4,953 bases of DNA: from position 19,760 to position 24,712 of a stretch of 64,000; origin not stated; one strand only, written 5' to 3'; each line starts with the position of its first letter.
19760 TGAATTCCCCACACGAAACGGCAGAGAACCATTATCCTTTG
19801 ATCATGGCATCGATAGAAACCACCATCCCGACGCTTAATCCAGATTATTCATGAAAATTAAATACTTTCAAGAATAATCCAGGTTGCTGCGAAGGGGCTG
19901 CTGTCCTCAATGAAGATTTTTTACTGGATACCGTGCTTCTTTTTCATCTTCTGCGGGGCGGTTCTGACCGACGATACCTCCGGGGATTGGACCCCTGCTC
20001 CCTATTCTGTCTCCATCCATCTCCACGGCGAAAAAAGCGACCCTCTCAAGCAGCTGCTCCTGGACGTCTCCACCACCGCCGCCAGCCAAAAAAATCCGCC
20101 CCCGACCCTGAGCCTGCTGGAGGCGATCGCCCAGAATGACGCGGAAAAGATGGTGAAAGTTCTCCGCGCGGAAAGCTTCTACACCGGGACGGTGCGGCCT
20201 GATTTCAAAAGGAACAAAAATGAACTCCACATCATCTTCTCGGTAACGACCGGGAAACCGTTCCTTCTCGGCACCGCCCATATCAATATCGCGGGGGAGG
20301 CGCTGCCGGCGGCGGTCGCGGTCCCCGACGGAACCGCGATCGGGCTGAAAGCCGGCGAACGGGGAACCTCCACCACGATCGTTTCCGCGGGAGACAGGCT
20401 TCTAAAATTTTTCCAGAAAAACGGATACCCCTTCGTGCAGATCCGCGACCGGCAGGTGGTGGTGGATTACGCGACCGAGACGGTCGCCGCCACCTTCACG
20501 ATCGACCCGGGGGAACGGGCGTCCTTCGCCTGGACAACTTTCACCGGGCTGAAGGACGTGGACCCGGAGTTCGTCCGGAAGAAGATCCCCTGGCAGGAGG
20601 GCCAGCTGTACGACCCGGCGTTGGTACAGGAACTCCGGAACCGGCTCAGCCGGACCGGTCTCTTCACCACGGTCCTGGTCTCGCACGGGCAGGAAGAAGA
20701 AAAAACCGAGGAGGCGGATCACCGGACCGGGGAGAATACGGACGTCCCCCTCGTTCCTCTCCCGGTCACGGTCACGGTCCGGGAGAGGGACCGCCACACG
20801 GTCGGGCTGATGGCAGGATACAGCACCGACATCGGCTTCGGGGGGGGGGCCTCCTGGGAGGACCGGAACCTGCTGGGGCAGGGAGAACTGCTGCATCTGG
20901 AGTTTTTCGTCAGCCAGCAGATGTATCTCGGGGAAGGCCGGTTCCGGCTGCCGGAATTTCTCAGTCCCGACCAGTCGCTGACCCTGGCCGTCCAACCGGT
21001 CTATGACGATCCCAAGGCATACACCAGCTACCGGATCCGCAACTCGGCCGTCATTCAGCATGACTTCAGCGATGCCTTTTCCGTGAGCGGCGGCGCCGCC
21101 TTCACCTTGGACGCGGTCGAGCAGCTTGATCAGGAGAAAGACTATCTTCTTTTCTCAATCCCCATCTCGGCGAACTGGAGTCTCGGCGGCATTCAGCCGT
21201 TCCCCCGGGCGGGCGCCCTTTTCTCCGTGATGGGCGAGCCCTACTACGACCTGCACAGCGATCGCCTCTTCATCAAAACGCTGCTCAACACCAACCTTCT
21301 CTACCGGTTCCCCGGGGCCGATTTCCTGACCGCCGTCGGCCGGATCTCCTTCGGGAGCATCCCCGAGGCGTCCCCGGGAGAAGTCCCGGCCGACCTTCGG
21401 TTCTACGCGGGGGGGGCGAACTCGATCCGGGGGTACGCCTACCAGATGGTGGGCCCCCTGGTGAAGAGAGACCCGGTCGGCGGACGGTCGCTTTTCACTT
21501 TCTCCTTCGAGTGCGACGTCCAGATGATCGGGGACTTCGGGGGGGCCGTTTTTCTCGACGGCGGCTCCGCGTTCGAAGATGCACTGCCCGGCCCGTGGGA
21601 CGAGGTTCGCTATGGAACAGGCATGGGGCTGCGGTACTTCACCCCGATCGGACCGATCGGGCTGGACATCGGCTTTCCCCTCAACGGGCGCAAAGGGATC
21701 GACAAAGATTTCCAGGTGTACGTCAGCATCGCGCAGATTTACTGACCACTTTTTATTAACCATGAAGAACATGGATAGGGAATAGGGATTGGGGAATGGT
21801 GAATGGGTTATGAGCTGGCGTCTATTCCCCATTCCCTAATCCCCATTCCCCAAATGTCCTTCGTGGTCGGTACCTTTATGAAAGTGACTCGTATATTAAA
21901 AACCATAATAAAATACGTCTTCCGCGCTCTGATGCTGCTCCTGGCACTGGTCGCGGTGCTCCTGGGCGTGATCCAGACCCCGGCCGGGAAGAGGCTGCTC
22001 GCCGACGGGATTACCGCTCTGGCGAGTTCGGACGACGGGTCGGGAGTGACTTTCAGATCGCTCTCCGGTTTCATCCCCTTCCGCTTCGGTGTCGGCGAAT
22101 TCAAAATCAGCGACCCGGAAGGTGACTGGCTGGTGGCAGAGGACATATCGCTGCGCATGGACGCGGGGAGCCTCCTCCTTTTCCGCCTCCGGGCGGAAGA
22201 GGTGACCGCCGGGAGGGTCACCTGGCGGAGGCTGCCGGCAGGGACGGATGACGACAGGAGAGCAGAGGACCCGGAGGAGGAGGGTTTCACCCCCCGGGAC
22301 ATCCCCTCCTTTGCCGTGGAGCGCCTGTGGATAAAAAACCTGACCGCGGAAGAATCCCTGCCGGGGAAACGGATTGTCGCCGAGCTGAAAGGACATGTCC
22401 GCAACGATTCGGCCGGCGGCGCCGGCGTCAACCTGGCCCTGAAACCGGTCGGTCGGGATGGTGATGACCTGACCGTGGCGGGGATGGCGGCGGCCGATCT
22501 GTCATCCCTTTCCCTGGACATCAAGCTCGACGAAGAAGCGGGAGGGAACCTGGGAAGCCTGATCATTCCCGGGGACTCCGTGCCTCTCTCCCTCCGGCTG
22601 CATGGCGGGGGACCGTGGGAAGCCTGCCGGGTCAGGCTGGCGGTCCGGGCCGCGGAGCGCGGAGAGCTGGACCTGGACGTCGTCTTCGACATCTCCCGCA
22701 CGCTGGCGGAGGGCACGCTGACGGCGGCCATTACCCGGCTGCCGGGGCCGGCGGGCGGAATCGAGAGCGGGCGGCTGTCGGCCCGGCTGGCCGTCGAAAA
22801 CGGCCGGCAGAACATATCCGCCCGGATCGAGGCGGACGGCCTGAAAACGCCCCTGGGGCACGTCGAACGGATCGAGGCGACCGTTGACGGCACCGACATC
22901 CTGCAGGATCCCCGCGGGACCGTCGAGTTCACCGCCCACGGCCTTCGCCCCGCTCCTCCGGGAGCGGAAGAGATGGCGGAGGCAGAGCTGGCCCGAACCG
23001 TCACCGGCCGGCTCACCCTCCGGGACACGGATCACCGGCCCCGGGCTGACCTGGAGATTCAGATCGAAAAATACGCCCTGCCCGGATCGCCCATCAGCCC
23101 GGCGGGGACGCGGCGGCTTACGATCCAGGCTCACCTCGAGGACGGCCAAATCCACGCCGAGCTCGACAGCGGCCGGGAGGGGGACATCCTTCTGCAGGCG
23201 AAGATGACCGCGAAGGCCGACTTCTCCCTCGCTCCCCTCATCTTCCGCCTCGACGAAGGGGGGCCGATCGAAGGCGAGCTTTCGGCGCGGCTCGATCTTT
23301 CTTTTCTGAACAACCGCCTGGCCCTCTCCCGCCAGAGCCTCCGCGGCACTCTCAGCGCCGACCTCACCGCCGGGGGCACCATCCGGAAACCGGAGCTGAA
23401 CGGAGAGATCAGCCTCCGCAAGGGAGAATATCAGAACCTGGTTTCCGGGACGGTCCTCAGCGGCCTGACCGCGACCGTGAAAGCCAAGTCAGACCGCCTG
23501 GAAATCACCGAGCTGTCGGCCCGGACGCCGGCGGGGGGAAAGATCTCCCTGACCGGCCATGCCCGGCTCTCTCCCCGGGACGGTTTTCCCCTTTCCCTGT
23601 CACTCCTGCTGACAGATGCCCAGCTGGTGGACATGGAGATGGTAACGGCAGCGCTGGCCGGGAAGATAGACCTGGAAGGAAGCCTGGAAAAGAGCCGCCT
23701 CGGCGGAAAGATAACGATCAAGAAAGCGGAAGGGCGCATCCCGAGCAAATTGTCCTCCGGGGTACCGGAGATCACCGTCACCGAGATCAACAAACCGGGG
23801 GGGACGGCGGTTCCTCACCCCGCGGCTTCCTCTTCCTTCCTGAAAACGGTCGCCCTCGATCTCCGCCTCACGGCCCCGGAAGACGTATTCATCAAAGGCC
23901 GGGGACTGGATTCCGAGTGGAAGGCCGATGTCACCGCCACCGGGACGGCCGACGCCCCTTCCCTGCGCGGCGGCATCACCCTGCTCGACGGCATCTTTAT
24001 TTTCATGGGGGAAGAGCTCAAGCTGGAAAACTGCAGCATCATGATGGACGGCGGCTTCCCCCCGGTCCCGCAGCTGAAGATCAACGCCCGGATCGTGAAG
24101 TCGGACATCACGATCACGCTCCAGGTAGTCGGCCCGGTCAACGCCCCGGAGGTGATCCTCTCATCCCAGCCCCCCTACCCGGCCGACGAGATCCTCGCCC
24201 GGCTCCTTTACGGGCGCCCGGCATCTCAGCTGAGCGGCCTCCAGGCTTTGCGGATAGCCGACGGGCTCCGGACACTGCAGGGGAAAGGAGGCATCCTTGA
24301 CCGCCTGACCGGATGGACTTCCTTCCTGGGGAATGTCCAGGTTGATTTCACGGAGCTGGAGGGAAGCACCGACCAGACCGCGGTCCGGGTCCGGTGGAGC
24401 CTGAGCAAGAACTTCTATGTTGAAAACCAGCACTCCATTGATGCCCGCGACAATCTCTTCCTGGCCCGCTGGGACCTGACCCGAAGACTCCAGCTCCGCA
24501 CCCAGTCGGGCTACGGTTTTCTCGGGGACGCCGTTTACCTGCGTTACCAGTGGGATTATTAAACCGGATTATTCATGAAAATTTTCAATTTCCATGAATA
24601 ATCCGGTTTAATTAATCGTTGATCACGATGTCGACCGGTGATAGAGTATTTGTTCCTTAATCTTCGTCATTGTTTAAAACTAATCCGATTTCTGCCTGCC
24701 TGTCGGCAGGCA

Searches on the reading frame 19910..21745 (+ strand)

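Call 67: search_protein_families(library=pfam, proteins=[window:19910-21745:+], max_evalue=0.00001)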
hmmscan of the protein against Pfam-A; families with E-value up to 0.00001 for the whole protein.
window:19910-21745:+ (611 aa): 2 families
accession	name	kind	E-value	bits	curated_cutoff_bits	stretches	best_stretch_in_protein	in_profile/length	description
PF01103.29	Omp85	-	1.2e-38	133.9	24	1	320-609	1-323/325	Omp85 superfamily domain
PF07244.20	POTRA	-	2e-12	48.1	21.3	1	209-268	6-64/79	Surface antigen variable number repeat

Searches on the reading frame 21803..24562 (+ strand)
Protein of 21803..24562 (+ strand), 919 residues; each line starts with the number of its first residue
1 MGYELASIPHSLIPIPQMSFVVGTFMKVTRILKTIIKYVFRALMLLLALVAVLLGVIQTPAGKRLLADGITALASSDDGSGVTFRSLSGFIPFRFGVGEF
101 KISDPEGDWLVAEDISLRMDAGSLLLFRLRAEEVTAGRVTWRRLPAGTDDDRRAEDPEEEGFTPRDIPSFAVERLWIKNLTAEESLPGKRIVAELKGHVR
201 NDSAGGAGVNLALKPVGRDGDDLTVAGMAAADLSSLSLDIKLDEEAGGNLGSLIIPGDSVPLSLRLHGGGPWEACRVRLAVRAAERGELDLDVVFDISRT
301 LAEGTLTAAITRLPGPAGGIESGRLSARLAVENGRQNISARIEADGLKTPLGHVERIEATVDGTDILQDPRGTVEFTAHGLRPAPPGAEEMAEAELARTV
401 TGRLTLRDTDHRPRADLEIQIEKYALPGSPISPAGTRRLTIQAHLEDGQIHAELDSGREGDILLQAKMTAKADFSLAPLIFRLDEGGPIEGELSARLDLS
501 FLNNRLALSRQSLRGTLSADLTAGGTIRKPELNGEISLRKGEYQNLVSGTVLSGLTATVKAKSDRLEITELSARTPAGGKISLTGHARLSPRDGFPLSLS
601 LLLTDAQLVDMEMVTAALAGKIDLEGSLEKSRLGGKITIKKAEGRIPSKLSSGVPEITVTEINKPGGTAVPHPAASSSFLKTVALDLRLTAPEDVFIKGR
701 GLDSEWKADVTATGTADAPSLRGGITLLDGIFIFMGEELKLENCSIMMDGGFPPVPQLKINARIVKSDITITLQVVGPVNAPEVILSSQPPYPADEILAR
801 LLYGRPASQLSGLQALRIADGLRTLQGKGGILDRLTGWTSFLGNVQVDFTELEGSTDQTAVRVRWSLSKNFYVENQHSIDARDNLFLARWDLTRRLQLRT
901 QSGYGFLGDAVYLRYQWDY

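Call 67: search_protein_families(library=pfam, proteins=[window:21803-24562:+], max_evalue=0.00001)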
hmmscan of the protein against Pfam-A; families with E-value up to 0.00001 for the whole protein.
window:21803-24562:+ (919 aa): 1 family
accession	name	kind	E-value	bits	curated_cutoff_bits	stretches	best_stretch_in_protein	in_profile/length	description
PF04357.19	TamB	-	5.7e-51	174.4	22.4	1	571-919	3-381/381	TamB, inner membrane protein subunit of TAM complex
